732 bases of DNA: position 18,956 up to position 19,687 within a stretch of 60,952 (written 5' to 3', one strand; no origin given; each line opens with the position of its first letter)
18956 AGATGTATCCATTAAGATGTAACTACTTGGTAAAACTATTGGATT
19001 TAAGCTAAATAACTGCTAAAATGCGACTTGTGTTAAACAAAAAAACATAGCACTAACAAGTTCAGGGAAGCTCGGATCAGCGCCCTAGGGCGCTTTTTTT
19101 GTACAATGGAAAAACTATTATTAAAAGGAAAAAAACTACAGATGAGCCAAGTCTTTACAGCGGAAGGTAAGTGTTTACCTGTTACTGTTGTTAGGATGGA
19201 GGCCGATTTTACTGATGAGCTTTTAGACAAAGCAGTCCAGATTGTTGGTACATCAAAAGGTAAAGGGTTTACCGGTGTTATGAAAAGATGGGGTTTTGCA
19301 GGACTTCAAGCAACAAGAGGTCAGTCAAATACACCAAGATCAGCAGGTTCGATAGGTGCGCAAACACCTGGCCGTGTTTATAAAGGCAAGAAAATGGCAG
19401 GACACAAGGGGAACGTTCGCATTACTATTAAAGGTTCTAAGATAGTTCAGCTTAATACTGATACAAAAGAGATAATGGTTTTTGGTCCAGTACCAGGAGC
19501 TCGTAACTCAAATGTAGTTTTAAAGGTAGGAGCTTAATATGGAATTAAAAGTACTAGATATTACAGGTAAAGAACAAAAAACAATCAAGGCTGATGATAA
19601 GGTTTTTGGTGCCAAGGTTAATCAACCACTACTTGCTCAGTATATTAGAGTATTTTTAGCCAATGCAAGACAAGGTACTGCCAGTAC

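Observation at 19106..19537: Minimal uL3 lacking about 65 internal residues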

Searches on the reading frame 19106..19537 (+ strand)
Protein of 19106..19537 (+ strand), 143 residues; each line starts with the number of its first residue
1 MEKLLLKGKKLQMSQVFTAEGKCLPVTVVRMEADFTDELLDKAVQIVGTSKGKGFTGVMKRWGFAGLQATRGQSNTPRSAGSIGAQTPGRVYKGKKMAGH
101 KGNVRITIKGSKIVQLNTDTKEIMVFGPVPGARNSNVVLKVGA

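Call 3: search_protein_families(library=pfam, proteins=[window:19106-19534:+], max_evalue=0.01)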
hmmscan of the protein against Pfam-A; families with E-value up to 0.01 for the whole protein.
window:19106-19534:+ (143 aa): 1 family
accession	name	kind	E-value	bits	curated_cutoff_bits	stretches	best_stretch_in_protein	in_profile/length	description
PF00297.29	Ribosomal_L3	-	7e-16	58.6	22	1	41-120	215-294/369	Ribosomal protein L3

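Call 4: search_protein_families(library=ncbifam, proteins=[window:19106-19534:+], max_evalue=0.01)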
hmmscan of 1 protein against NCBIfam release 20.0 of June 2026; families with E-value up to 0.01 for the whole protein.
window:19106-19534:+ (143 aa): 3 families
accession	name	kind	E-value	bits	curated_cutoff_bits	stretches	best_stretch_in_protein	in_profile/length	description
TIGR03625.1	L3_bact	equivalog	2.4e-39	135.3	142.9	2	42-140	103-202/202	50S ribosomal protein L3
TIGR03626.1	L3_arch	equivalog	1.3e-11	44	308.7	1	42-127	193-278/331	50S ribosomal protein L3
NF003261.0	PRK04231.1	equivalog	1.7e-10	40.2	341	1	43-127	202-286/342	50S ribosomal protein L3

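Call 6: find_homologous_proteins(query=window:19106-19534:+, max_evalue=0.001)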
Query window:19106-19534:+ (143 aa): 7994 proteins with E <= 0.001 among 8000 candidates; the best 120 are listed.
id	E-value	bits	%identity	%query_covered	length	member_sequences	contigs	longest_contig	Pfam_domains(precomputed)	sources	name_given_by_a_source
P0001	4.8e-74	265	95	92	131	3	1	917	PF00297.29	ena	-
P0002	4.2e-61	223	70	99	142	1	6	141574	PF00297.29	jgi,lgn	jgi:large subunit ribosomal protein L3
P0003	7.3e-61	222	70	99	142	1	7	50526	PF00297.29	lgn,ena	-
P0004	9.0e-61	222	70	99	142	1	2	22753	PF00297.29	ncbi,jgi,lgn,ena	jgi:large subunit ribosomal protein L3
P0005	3.3e-57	210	74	90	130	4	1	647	PF00297.29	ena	-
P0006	5.5e-57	209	69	99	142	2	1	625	PF00297.29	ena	-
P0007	2.1e-56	208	71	90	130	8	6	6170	PF00297.29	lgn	-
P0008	1.7e-55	205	68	99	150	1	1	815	PF00297.29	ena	-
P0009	2.7e-55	204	70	90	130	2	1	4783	PF00297.29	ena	-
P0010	2.5e-54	201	68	100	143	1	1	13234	PF00297.29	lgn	-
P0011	3.0e-53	197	69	95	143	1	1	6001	PF00297.29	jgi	jgi:large subunit ribosomal protein L3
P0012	5.4e-53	197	65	99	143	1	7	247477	PF00297.29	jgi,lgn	jgi:large subunit ribosomal protein L3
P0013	8.2e-53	196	66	99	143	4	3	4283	PF00297.29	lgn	-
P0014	1.8e-52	195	65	95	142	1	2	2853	PF00297.29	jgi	jgi:large subunit ribosomal protein L3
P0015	2.0e-52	195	63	98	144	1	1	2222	PF00297.29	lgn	-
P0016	2.3e-52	195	60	96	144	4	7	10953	PF00297.29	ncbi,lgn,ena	-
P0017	1.1e-51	192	68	90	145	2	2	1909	PF00297.29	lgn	-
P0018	5.2e-51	190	63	96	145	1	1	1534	PF00297.29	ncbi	-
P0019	8.8e-51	189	61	96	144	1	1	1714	PF00297.29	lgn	-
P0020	1.2e-50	189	65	95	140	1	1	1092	PF00297.29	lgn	-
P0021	3.2e-50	188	63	98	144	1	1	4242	PF00297.29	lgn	-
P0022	3.8e-50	187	63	99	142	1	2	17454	PF00297.29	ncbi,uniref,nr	ncbi:50S ribosomal protein L3 [candidate division WWE3 bacterium RBG_13_37_7]|uniref:Large ribosomal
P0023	5.0e-50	187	61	99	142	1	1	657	PF00297.29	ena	-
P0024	5.8e-50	187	59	96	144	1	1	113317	PF00297.29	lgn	-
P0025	1.3e-49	186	68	90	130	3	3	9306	PF00297.29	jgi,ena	-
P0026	1.5e-49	185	63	100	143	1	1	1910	PF00297.29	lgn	-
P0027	1.9e-49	185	67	90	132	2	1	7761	PF00297.29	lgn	-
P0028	2.5e-49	185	65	99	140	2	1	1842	PF00297.29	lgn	-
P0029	3.3e-49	184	64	95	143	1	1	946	PF00297.29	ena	-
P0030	4.0e-49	184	62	99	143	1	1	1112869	PF00297.29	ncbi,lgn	ncbi:MAG: 50S ribosomal protein L3 [Patescibacteria group bacterium]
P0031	4.2e-49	184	65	90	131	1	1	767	PF00297.29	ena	-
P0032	4.4e-49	184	64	96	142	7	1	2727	PF00297.29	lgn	-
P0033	4.5e-49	184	62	95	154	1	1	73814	PF00297.29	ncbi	-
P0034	5.0e-49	184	61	99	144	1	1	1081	PF00297.29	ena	-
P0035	6.7e-49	183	63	95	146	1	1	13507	PF00297.29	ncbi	-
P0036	7.4e-49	183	63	99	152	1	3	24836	PF00297.29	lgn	-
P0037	8.4e-49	183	63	99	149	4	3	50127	PF00297.29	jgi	jgi:50S ribosomal protein uL3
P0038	1.5e-48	182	63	99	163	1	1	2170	PF00297.29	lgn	-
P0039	1.5e-48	182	61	96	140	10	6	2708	PF00297.29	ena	-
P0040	2.0e-48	182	62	95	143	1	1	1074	PF00297.29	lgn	-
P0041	2.4e-48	181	60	99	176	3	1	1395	PF00297.29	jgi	-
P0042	2.4e-48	181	62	99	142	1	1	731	PF00297.29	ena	-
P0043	2.5e-48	181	64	91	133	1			PF00297.29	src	-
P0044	2.9e-48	181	63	95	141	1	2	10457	PF00297.29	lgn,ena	-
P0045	3.5e-48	181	60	95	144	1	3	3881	PF00297.29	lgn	-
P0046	5.8e-48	180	61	99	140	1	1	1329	PF00297.29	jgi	jgi:large subunit ribosomal protein L3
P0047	7.0e-48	180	58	99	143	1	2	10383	PF00297.29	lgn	-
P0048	7.5e-48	180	61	95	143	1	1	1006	PF00297.29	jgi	jgi:large subunit ribosomal protein L3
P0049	7.6e-48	180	63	95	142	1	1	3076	PF00297.29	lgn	-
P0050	9.3e-48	180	61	99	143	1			PF00297.29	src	-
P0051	9.8e-48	180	62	99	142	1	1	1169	PF00297.29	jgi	jgi:large subunit ribosomal protein L3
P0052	1.2e-47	179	61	95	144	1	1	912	PF00297.29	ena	-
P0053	1.3e-47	179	65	95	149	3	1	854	PF00297.29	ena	-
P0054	1.3e-47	179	64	96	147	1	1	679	PF00297.29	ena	-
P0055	1.4e-47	179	64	90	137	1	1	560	PF00297.29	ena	-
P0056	1.6e-47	179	59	95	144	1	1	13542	PF00297.29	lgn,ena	-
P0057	1.7e-47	179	60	100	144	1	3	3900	PF00297.29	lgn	-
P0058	2.2e-47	178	58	95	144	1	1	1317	PF00297.29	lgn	-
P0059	2.2e-47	178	58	95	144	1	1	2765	PF00297.29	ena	-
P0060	2.4e-47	178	61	98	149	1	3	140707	PF00297.29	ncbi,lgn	-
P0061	2.6e-47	178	61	96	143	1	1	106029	PF00297.29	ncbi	ncbi:50S ribosomal protein L3 [Patescibacteria group bacterium]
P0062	3.4e-47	178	61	96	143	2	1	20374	PF00297.29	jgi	jgi:large subunit ribosomal protein L3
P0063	3.5e-47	178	63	95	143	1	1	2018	PF00297.29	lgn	-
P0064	3.5e-47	178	64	94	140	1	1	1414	PF00297.29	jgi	jgi:large subunit ribosomal protein L3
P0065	3.5e-47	178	59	95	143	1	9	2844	PF00297.29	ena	-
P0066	3.6e-47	178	63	98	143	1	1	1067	PF00297.29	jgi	jgi:large subunit ribosomal protein L3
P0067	3.7e-47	178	63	95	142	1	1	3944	PF00297.29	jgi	jgi:large subunit ribosomal protein L3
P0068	3.7e-47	178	63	94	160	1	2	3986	PF00297.29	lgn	-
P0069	3.9e-47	178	63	99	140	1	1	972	PF00297.29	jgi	jgi:large subunit ribosomal protein L3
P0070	3.9e-47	178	59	96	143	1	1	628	PF00297.29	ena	-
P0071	4.9e-47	177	61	96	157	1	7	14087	PF00297.29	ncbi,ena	-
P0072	5.7e-47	177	59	99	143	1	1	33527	PF00297.29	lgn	-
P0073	6.5e-47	177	58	99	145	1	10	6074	PF00297.29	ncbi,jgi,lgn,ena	-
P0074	7.2e-47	177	60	99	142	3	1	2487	PF00297.29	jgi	-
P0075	7.6e-47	177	64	90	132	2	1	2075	PF00297.29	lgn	-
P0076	8.5e-47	176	63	95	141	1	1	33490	PF00297.29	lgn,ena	-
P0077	1.0e-46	176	60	99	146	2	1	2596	PF00297.29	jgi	-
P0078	1.1e-46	176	64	90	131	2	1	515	PF00297.29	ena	-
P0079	1.2e-46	176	64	94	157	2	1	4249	PF00297.29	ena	-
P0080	1.3e-46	176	63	95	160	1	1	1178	PF00297.29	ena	-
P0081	1.4e-46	176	61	95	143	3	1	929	PF00297.29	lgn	-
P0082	1.5e-46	176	61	99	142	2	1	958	PF00297.29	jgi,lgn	jgi:50S ribosomal protein uL3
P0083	1.5e-46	176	58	99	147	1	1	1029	PF00297.29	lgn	-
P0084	1.7e-46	175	59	96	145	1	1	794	PF00297.29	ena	-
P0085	2.1e-46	175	62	95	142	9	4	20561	PF00297.29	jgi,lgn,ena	-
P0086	2.2e-46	175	64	90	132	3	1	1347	PF00297.29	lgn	-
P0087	2.3e-46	175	62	92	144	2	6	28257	PF00297.29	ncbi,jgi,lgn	jgi:large subunit ribosomal protein L3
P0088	3.1e-46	175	60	95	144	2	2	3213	PF00297.29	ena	-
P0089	3.1e-46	175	59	99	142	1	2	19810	PF00297.29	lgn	-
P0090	3.3e-46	175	60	96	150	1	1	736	PF00297.29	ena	-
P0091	3.4e-46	175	62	99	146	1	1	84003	PF00297.29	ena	-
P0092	3.8e-46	174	58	99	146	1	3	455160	PF00297.29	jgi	jgi:large subunit ribosomal protein L3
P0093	4.1e-46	174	61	95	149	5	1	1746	PF00297.29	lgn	-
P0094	4.2e-46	174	61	96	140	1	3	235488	PF00297.29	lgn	-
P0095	4.3e-46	174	60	94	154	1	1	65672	PF00297.29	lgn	-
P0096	4.3e-46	174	61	99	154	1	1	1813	PF00297.29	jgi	jgi:large subunit ribosomal protein L3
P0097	4.5e-46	174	61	99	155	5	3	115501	PF00297.29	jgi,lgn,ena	-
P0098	5.0e-46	174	59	91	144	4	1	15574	PF00297.29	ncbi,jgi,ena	jgi:large subunit ribosomal protein L3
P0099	5.1e-46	174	61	93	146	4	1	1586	PF00297.29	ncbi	-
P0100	5.3e-46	174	58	95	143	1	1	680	PF00297.29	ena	-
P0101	5.6e-46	174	63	99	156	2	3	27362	PF00297.29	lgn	-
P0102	5.8e-46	174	59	99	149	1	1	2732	PF00297.29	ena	-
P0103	5.9e-46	174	61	96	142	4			PF00297.29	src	-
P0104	6.2e-46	174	61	96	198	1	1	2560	PF00297.29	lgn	-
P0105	6.4e-46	174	58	96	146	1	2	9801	PF00297.29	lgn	-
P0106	7.6e-46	173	60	97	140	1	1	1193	PF00297.29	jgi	jgi:large subunit ribosomal protein L3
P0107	7.6e-46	173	61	99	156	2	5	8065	PF00297.29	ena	-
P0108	7.8e-46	173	62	99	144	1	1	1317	PF00297.29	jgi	jgi:large subunit ribosomal protein L3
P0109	7.9e-46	173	59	90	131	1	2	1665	PF00297.29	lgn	-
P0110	8.1e-46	173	61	91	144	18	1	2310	PF00297.29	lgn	-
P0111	8.5e-46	173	57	94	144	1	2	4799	PF00297.29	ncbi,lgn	-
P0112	8.7e-46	173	57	95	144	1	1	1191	PF00297.29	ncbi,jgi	jgi:large subunit ribosomal protein L3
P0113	9.0e-46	173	60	99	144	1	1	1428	PF00297.29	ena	-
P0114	9.7e-46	173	58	97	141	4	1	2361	PF00297.29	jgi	-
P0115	1.0e-45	173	60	99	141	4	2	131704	PF00297.29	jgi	jgi:large subunit ribosomal protein L3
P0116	1.1e-45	173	61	99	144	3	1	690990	PF00297.29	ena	-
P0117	1.2e-45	173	57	99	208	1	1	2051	PF00297.29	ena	-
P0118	1.4e-45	173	59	90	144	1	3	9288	PF00297.29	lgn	-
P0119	1.4e-45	173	61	90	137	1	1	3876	PF00297.29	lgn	-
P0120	1.4e-45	173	60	97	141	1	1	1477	PF00297.29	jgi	jgi:large subunit ribosomal protein L3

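Call 8: search_solved_structures(query=window:19106-19534:+, show_alignments=3)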
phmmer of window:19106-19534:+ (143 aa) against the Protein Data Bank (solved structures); distinct sequences matched with E-value up to 0.001: 120 (the best 60 are shown).
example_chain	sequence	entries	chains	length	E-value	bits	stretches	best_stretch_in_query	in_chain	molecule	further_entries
9h91_D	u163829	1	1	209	6.7e-32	113.6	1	34-140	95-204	50S ribosomal protein L3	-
10qm_L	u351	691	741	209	4.3e-31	111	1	42-140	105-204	50S ribosomal protein L3 | Large ribosomal subunit protein uL3 | 50S ribosomal protein L36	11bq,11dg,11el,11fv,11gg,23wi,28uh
5wdt_D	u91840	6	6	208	5.8e-31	110.6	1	42-140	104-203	50S ribosomal protein L3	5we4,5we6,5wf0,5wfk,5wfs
6q9a_C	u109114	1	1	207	5.8e-31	110.6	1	42-140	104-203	50S ribosomal protein L3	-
9dyg_D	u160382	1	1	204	2.1e-30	108.8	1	42-140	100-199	Large ribosomal subunit protein uL3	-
28ye_b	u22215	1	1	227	2.2e-29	105.4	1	41-139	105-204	Large ribosomal subunit protein uL3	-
7unr_D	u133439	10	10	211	2.7e-29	105.2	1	42-141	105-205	50S ribosomal protein L3 | Large ribosomal subunit protein uL3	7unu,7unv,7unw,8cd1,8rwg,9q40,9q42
6spb_D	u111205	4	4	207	2.9e-29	105.1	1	42-141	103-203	50S ribosomal protein L3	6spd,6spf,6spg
9hig_d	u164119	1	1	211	4e-28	101.4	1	33-140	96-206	Large ribosomal subunit protein uL3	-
6v39_D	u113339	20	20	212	1.9e-27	99.2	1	42-140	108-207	50S ribosomal protein L3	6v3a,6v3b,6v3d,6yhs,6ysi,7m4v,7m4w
9i5t_E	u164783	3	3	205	4.3e-27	98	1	43-138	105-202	Large ribosomal subunit protein uL3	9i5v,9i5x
7a0r_B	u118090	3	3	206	3.8e-25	91.8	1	43-141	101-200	50S ribosomal protein L3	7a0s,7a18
4v49_BB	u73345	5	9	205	3.8e-25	91.7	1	43-141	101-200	50S ribosomal protein L3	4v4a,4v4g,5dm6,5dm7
1nkw_B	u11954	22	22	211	3.9e-25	91.7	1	43-141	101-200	50S ribosomal protein L3 | ribosomal protein L3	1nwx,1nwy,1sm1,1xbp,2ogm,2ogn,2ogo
28nt_D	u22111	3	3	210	1.3e-24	90.1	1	42-139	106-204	Large ribosomal subunit protein uL3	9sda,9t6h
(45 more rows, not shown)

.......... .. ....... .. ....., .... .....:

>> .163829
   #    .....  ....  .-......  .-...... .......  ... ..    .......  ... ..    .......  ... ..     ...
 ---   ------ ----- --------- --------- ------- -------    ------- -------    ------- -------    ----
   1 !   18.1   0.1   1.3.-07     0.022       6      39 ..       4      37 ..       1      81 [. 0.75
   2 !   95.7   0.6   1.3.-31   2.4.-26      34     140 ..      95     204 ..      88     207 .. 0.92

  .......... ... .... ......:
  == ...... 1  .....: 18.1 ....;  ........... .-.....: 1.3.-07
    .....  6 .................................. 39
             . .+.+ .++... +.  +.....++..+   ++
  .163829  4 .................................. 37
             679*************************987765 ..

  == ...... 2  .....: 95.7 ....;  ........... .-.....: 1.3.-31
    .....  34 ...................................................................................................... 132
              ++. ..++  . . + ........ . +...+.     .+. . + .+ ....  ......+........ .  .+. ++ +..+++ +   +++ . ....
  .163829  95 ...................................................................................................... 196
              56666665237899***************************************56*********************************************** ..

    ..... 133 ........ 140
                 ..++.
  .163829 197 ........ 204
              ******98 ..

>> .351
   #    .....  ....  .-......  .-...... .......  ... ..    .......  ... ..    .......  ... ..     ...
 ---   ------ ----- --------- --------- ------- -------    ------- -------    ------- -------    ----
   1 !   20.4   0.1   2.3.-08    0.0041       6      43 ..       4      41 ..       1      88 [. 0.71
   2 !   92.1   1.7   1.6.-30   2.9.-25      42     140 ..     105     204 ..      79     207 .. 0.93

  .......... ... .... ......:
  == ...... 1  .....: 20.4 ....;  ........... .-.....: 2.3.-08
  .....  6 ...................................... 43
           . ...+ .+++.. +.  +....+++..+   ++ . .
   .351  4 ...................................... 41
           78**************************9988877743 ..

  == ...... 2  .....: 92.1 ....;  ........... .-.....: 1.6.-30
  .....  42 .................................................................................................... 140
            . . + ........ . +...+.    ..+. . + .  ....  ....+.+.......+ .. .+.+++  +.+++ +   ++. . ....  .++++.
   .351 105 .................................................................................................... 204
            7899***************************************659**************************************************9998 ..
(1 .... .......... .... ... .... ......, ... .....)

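Call 14: find_related_loci(query=window:19106-19534:+, collection=genome_contigs, flank=3000)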
Query window:19106-19534:+ (143 aa) in genome_contigs; peptide patterns used: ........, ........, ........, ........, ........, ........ (x = any residue, [..] = any of these).
600 stretches matched a pattern (row limit reached: there are more); 595 encode a relative of the query (tblastn E <= 1e-3); the best 80 are kept; 80 distinct loci.
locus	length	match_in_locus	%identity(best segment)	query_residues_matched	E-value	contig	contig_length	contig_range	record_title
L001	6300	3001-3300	54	42-140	8e-29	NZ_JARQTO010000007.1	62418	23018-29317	Exercitatus varius strain CCUG15568 cont7, whole genome shotgun sequence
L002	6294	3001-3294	53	44-140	1e-28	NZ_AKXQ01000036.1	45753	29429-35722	Moritella dasanensis ArB 0140 111.MD140.1_36, whole genome shotgun sequence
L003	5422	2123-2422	54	42-140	3e-28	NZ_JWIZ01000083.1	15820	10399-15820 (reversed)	Muribacter muris strain Ackerman80-443D cont83, whole genome shotgun sequence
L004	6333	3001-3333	48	33-140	3e-28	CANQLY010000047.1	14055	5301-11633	MAG: uncultured Marinospirillum sp. isolate Lapin-014__bin36 genome assembly, contig: Lapin-014__NODE_3664_length_14055_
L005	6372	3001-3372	44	20-140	7e-28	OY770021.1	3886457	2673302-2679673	MAG: Paracoccaceae bacterium isolate b8c5fa47-4bfc-4c02-9e07-b8478c723906 genome assembly, chromosome: 1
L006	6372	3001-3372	47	19-139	4e-28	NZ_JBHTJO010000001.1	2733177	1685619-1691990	Methyloligella solikamskensis strain CCUG 61697 GCM70027495_1, whole genome shotgun sequence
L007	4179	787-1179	45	8-140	1e-27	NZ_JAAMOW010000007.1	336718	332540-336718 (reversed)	Solimonas terrae strain KIS83-12 NODE_7_length_336718_cov_62.338883, whole genome shotgun sequence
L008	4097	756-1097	44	21-141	1e-27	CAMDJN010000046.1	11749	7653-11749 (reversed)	MAG: Rickettsia typhi isolate MsH-30jul19-198 genome assembly, contig: MsH-30jul19-C10907, whole genome shotgun sequence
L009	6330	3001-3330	47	30-140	1e-27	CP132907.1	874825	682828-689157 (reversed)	MAG: Arsenophonus sp. isolate K15 chromosome, complete genome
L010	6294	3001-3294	53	44-140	2e-27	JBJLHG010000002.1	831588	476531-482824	MAG: Gammaproteobacteria bacterium isolate LRMED-330 SAR86-LRMED-330-C2, whole genome shotgun sequence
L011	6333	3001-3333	49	33-140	3e-27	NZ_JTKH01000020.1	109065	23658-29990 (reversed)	Vibrio renipiscarius strain DCR 1-4-2 Contig20, whole genome shotgun sequence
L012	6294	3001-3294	51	44-140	1e-27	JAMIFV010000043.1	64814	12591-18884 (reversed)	MAG: Alphaproteobacteria bacterium isolate UR_AS_metabat.55 k201_530166, whole genome shotgun sequence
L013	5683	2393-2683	55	44-139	4e-27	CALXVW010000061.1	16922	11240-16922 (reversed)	MAG: uncultured Alphaproteobacteria bacterium isolate E40__bin9 genome assembly, contig: E40__k127_1775584, whole genome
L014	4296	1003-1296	52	44-140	3e-27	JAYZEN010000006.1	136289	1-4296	MAG: Pseudomonadota bacterium isolate XB_MAG143 DB_MAG143_0006, whole genome shotgun sequence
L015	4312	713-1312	33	8-140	4e-27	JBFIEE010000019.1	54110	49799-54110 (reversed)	MAG: Porticoccaceae bacterium isolate Mix_sand11.2021.09.D.71 k141_2576367_length_54110_cov_22.1442, whole genome shotgu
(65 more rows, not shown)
